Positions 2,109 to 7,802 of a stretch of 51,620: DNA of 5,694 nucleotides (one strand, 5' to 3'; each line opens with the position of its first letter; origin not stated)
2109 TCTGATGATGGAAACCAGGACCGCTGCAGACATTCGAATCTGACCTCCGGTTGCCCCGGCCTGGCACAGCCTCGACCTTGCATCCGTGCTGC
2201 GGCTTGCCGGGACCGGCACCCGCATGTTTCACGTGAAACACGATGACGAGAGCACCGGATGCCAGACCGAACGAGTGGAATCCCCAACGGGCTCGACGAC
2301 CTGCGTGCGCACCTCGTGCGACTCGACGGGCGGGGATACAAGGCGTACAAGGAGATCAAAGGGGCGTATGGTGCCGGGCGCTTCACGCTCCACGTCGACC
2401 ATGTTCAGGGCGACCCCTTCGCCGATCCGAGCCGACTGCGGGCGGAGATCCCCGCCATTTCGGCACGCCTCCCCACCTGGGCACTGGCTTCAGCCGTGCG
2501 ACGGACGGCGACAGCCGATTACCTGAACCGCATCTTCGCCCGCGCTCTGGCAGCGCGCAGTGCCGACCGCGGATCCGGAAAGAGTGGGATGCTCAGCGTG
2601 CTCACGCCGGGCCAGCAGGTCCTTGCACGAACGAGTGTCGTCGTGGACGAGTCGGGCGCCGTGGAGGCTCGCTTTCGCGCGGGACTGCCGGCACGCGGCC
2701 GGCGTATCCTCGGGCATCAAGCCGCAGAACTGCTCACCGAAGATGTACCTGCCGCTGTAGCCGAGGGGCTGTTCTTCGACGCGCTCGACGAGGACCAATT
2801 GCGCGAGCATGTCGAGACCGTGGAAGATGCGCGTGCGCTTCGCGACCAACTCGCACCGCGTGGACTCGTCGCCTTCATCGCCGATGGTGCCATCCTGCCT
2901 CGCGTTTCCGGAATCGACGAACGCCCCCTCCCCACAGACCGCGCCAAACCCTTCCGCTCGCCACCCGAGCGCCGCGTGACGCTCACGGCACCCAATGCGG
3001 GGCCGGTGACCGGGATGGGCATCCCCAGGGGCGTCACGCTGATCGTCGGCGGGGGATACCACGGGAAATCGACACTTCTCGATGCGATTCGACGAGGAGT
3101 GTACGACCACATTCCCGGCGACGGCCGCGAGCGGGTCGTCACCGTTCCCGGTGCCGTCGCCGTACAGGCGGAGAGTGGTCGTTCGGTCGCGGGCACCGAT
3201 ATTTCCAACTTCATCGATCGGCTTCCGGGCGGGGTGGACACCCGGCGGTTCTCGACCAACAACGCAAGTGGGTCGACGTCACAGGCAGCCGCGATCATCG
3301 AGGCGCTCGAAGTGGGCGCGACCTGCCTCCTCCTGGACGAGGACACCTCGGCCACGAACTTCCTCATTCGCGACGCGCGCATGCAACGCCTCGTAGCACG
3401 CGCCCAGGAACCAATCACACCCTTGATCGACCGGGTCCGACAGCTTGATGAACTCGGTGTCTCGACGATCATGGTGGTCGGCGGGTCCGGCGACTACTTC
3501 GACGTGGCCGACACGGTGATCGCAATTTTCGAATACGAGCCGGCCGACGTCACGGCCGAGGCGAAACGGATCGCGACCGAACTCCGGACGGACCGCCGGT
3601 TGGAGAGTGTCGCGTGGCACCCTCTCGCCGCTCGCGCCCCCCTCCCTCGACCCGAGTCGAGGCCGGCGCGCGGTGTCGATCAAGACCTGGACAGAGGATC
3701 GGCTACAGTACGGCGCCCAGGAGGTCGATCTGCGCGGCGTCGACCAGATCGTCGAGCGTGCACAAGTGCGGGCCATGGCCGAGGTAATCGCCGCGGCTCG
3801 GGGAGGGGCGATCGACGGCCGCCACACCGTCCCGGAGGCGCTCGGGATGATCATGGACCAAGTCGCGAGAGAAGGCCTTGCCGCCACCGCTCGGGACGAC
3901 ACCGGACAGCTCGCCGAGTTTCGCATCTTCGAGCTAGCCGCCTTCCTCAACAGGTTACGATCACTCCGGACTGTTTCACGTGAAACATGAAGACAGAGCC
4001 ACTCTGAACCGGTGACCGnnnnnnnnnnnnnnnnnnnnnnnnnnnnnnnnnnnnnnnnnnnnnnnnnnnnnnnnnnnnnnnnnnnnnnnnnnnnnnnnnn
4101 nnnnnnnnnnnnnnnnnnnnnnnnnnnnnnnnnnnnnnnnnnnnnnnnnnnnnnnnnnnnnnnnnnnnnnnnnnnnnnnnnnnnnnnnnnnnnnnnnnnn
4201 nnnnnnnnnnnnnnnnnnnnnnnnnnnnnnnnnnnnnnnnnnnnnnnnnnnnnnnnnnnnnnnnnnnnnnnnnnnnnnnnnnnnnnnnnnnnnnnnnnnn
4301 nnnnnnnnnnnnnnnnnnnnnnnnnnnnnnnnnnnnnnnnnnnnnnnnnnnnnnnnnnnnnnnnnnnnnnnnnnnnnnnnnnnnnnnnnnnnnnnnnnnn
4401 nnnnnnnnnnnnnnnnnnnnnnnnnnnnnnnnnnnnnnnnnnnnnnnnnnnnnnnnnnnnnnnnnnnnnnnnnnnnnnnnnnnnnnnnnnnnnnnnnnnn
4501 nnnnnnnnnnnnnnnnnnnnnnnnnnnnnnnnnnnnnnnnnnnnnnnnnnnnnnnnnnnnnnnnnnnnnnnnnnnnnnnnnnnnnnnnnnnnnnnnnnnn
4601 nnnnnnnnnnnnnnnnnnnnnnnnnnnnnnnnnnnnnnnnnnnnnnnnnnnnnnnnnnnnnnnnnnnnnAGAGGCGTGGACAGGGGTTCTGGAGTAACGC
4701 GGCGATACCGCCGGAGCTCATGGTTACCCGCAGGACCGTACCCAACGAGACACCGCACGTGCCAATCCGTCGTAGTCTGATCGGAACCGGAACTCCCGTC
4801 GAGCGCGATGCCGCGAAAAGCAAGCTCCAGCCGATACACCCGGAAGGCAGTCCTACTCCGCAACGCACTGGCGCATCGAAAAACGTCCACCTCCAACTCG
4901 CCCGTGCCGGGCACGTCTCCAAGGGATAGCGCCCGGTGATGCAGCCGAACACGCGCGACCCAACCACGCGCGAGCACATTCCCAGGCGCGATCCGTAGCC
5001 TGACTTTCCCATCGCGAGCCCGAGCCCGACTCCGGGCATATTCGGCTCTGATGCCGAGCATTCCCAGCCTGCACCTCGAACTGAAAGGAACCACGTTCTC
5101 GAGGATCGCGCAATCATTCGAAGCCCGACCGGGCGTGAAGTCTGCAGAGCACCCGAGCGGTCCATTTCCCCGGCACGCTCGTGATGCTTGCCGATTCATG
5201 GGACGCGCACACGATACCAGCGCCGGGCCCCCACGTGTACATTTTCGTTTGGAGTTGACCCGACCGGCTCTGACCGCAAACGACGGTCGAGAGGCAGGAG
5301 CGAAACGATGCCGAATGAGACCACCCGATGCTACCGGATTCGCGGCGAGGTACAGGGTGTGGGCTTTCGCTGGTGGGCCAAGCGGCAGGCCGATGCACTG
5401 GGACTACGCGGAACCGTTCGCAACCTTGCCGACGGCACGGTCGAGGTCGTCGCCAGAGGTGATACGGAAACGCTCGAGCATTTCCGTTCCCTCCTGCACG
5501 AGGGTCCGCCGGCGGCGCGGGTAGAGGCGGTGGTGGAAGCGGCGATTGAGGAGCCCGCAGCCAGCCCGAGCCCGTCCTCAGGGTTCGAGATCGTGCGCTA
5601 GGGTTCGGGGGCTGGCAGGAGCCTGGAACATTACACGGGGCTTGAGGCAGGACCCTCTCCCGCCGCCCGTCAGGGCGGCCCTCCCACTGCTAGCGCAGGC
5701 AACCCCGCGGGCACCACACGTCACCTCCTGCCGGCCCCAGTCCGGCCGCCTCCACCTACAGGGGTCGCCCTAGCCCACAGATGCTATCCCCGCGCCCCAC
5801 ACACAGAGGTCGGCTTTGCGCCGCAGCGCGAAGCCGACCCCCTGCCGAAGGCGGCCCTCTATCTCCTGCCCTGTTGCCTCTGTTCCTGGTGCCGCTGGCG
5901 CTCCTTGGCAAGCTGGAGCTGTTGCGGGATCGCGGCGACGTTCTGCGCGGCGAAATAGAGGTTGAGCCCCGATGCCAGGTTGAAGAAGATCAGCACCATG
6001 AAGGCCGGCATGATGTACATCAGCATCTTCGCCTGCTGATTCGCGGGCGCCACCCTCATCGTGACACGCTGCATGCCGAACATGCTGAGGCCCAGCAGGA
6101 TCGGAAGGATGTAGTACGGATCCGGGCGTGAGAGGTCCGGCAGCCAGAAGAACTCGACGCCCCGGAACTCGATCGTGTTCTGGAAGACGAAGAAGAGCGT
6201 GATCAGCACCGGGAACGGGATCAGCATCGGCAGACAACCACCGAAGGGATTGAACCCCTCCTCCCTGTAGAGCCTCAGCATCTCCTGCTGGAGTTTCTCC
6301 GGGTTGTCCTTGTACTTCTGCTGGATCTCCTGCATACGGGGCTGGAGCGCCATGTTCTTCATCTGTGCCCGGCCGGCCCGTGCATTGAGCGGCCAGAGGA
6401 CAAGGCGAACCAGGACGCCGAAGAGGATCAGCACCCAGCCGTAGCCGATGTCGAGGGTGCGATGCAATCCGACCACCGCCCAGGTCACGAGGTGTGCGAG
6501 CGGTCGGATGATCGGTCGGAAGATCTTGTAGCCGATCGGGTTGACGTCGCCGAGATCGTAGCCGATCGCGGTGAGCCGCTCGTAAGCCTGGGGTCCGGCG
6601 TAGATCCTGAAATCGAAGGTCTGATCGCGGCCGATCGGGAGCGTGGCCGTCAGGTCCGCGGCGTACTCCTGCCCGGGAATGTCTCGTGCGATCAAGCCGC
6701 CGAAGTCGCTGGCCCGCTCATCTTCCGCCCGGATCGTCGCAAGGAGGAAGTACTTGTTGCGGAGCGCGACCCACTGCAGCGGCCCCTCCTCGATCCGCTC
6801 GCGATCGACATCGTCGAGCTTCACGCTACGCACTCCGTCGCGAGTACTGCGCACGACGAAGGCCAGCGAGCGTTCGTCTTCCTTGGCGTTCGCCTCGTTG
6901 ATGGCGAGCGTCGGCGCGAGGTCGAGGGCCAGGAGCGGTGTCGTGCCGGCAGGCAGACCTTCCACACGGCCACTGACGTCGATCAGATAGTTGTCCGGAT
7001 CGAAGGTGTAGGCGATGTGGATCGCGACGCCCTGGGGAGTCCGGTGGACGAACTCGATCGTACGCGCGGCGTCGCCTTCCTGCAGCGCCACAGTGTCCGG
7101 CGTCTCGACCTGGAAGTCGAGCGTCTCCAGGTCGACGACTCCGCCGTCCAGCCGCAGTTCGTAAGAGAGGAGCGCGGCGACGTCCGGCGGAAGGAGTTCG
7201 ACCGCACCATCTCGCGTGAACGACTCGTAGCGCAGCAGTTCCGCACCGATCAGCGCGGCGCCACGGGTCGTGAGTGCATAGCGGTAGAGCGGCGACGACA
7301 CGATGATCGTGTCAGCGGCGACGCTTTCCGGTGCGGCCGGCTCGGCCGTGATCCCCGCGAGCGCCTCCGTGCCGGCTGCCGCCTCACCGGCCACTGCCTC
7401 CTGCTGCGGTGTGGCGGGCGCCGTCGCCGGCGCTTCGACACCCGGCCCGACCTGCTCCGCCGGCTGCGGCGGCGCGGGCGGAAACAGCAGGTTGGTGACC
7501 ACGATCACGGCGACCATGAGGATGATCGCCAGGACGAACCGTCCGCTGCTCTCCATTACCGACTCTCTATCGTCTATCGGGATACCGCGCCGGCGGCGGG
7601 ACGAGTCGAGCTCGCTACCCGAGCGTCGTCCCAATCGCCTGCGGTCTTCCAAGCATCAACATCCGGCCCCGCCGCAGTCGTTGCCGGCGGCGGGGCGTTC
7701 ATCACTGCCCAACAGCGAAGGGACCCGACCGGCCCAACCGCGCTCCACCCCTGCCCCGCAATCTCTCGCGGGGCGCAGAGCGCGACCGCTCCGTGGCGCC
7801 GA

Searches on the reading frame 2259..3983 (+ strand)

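Call 93: search_protein_families(library=pfam, proteins=[window:2259-3983:+], max_evalue=0.00001)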
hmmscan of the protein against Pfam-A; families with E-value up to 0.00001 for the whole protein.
window:2259-3983:+ (574 aa): 2 families
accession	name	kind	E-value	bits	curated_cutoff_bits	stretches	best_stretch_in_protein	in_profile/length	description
PF09818.15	ABC_ATPase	-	4.7e-120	400.3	23.2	1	178-449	2-272/283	P-loop domain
PF20446.3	ABC_N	-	1.4e-51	175.1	26.5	1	13-172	2-160/162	ATPase of the ABC class N-terminal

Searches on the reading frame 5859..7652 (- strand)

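Call 92: search_protein_families(library=pfam, proteins=[window:5859-7652:-], max_evalue=0.00001)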
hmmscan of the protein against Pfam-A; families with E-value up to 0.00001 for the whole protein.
window:5859-7652:- (597 aa): 2 families
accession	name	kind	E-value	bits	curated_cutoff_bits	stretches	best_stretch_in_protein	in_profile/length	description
PF02096.25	60KD_IMP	-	2.5e-50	171.1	35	1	404-581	1-161/163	60Kd inner membrane protein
PF14849.12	YidC_periplas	-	1.8e-27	97.4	24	1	116-386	2-281/283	YidC periplasmic domain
